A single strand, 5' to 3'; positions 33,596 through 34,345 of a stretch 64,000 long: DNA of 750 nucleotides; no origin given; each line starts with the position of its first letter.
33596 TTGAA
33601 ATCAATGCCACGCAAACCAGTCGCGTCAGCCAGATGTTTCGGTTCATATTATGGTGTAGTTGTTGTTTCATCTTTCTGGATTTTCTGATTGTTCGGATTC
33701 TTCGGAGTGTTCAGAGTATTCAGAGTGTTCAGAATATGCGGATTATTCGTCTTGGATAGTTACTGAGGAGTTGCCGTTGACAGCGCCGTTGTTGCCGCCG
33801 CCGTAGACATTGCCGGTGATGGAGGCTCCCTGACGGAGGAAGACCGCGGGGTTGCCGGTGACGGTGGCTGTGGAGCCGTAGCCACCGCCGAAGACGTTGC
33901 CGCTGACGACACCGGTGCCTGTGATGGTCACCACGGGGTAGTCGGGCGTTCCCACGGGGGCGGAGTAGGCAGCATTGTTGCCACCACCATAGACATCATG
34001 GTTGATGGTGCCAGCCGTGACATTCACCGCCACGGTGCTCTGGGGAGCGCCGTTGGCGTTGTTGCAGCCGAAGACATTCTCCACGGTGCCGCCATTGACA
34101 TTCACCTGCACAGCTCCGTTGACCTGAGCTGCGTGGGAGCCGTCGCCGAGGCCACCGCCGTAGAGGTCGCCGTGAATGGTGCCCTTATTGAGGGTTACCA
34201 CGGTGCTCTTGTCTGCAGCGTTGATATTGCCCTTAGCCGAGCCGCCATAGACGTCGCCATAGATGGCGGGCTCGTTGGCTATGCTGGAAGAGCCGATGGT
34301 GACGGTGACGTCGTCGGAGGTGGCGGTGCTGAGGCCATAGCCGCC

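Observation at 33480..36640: Only one of five proteins has a T9SS signal; the others begin or end in bare, mutually similar rungs (possible end-to-end beta-helix docking)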

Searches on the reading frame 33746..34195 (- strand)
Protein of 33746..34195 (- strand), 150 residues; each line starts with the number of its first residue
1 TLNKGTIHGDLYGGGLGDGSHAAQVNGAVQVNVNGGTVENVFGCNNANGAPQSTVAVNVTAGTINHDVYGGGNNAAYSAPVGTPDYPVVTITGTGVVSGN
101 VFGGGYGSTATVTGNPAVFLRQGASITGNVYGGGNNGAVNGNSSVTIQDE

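Call 38: search_protein_families(library=ncbifam, proteins=[window:33746-34195:-], max_evalue=10)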
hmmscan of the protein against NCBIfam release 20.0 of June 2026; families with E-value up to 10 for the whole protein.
window:33746-34195:- (150 aa): 0 families

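Call 77: search_protein_representatives(alignment_id=A3)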
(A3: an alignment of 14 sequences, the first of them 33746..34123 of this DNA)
Query: 14 sequences, 119 profile positions. Proteins with E-value up to 0.001 (for the whole library): 3326; up to 1e-10: 2267; up to 1e-30: 1009. The best 150 are listed.
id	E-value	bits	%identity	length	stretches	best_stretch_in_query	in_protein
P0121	0.0e+00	990.2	-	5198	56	2-116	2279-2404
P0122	1.6e-279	925.5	-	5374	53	12-117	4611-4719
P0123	9.3e-275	910.1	-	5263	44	14-117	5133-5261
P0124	4.7e-273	904.6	-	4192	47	27-117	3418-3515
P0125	3.8e-271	898.5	-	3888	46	5-118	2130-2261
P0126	9.5e-266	881.0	-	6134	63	8-116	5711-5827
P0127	1.0e-259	861.6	-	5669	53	12-116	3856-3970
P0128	1.0e-254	845.5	-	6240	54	9-116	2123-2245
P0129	4.1e-249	827.4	-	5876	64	13-116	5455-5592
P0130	1.2e-241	803.3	-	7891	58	29-116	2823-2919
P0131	1.1e-240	800.2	-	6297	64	12-118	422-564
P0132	1.4e-237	790.2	-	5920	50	9-117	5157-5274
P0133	1.6e-237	789.9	-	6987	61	22-118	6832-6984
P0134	1.3e-234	780.6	-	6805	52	12-116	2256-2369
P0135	3.3e-234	779.3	-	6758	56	12-115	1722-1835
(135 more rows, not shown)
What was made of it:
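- In about 30 of the 150 giants the best of 20-70 profile matches is the terminal one (call 77).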
